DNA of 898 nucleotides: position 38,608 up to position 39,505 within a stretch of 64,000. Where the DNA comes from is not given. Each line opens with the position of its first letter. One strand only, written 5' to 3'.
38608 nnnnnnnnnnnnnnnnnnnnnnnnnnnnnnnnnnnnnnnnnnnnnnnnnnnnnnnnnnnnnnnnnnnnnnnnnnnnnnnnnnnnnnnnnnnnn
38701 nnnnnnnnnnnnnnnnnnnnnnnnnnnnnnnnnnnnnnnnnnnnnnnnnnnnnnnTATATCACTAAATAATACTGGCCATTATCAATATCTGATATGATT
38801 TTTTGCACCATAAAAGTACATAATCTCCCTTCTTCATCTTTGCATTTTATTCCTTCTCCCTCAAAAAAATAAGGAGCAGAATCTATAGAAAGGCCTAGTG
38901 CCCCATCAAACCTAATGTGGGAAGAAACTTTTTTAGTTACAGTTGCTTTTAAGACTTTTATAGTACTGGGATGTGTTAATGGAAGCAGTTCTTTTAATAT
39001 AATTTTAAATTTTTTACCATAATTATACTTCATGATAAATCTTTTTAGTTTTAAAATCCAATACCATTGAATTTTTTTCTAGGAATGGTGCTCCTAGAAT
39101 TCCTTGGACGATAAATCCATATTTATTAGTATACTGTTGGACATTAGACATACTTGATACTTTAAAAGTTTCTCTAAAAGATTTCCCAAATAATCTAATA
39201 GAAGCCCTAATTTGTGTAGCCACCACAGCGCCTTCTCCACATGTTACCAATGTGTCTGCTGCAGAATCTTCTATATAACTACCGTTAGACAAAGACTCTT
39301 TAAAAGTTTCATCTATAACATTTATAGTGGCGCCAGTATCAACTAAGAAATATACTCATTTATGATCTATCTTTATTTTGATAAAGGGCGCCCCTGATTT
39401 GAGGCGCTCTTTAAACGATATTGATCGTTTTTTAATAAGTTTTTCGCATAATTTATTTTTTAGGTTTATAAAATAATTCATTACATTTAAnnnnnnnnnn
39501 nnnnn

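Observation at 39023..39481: Retropepsin-like aspartic protease between the RNR and the DNA polymerase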

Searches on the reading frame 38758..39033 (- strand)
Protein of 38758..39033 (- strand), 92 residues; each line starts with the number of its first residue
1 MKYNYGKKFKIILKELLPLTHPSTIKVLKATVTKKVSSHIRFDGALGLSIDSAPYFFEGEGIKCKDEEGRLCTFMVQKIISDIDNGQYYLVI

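Call 42: search_protein_families(library=ncbifam, proteins=[window:38758-39033:-], max_evalue=1)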
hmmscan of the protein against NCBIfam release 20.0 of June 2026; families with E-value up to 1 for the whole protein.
window:38758-39033:- (92 aa): 1 family
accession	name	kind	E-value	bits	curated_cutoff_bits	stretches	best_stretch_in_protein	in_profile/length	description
NF001303.0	PRK00249.1-3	equivalog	0.16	11.4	288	1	29-90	111-169/238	flagellar basal body L-ring protein FlgH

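Call 44: search_protein_families(library=pfam, proteins=[window:38758-39033:-], max_evalue=0.01)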
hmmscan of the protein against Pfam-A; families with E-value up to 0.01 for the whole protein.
seq(92 aa): 0 families

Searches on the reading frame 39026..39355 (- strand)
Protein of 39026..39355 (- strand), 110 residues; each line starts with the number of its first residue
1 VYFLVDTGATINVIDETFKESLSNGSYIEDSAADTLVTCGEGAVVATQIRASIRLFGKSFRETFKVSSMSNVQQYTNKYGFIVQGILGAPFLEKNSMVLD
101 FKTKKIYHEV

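Call 48: predict_structure(alignment_id=A4)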
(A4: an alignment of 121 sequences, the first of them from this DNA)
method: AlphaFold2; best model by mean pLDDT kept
length: 110 residues; sequences in the alignment: 121
mean_pLDDT: 81.8   pTM: 0.75
mean pLDDT of the five models: 81.8, 80.0, 79.5, 77.9, 77.1
residues with pLDDT >= 90: 24; 70-90: 69; 50-70: 17; < 50: 0
segments of 3 or more residues with pLDDT < 50: none
pLDDT, mean of each block of 10 residues (from residue 1): 87 88 76 60 76 86 88 75 88 91 85
secondary structure, 60 per line:
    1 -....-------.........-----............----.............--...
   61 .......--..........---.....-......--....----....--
elements in order: E2-5 E13-15 H16-21 E27-38 E43-55 E58-67 H70-79 E83-87 H89-94 E97-100 E105-108

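Call 51: fold_search(model_id=the predicted structure, library=pdb)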
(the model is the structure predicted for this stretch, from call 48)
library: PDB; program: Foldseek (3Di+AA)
matches with E <= 10: 864; with E <= 0.001: 7
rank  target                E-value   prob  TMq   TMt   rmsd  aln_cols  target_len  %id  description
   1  5yq8_A                4.1e-05  1.00  0.67  0.58   3.8       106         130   17  Crystal structure of retroviral protease-like domain of Ddi1 from Leishmania major (released 2018-09-19)
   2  7d66_A                2.1e-04  1.00  0.63  0.57   3.6       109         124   19  Crystal structure of retroviral protease-like domain of Ddi1 from Toxoplasma gondii (released 2022-02-09)
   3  7d66_C                2.7e-04  1.00  0.63  0.56   3.8       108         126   20  Crystal structure of retroviral protease-like domain of Ddi1 from Toxoplasma gondii (released 2022-02-09)
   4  4rgh_A                4.2e-04  1.00  0.67  0.59   3.2       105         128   14  Human DNA Damage-Inducible Protein: From Protein Chemistry and 3D Structure to Deciphering its Cellular Role (released 2016-02-17)
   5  4z2z_B                4.2e-04  1.00  0.60  0.49   6.1       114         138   16  New crystal structure of yeast Ddi1 aspartyl protease reveals substrate engagement mode (released 2016-04-13)
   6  7efy                  6.0e-04  1.00  0.63  0.61   2.9       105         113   15  Crystal structure of retroviral protease-like domain of Ddi1 from Cryptosporidium hominis (released 2022-02-09)
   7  5yq8_B                6.8e-04  1.00  0.65  0.58   4.5       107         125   19  Crystal structure of retroviral protease-like domain of Ddi1 from Leishmania major (released 2018-09-19)
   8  5ys4_A                1.8e-03  1.00  0.62  0.57   4.6       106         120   18  Crystal structure of retroviral protease-like domain of Ddi1 from Leishmania major (released 2018-11-21)
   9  5ys4_E                1.9e-03  1.00  0.61  0.60   3.6       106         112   16  Crystal structure of retroviral protease-like domain of Ddi1 from Leishmania major (released 2018-11-21)
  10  5ys4_D                2.2e-03  1.00  0.60  0.58   4.8       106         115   17  Crystal structure of retroviral protease-like domain of Ddi1 from Leishmania major (released 2018-11-21)
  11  5ys4_B                2.8e-03  1.00  0.55  0.51   5.9       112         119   16  Crystal structure of retroviral protease-like domain of Ddi1 from Leishmania major (released 2018-11-21)
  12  5ys4_F                3.1e-03  1.00  0.65  0.62   3.8       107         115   17  Crystal structure of retroviral protease-like domain of Ddi1 from Leishmania major (released 2018-11-21)
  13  5ys4_C                3.3e-03  1.00  0.51  0.48   6.2       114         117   15  Crystal structure of retroviral protease-like domain of Ddi1 from Leishmania major (released 2018-11-21)
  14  1fmb                  3.7e-03  1.00  0.61  0.64   3.1       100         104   20  EIAV PROTEASE COMPLEXED WITH THE INHIBITOR HBY-793 (released 1996-10-14)
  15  5yid                  1.5e-02  1.00  0.49  0.20   4.8       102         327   16  Crystal Structure of KNI-10395 bound Plasmepsin II (PMII) from Plasmodium falciparum (released 2018-07-11)
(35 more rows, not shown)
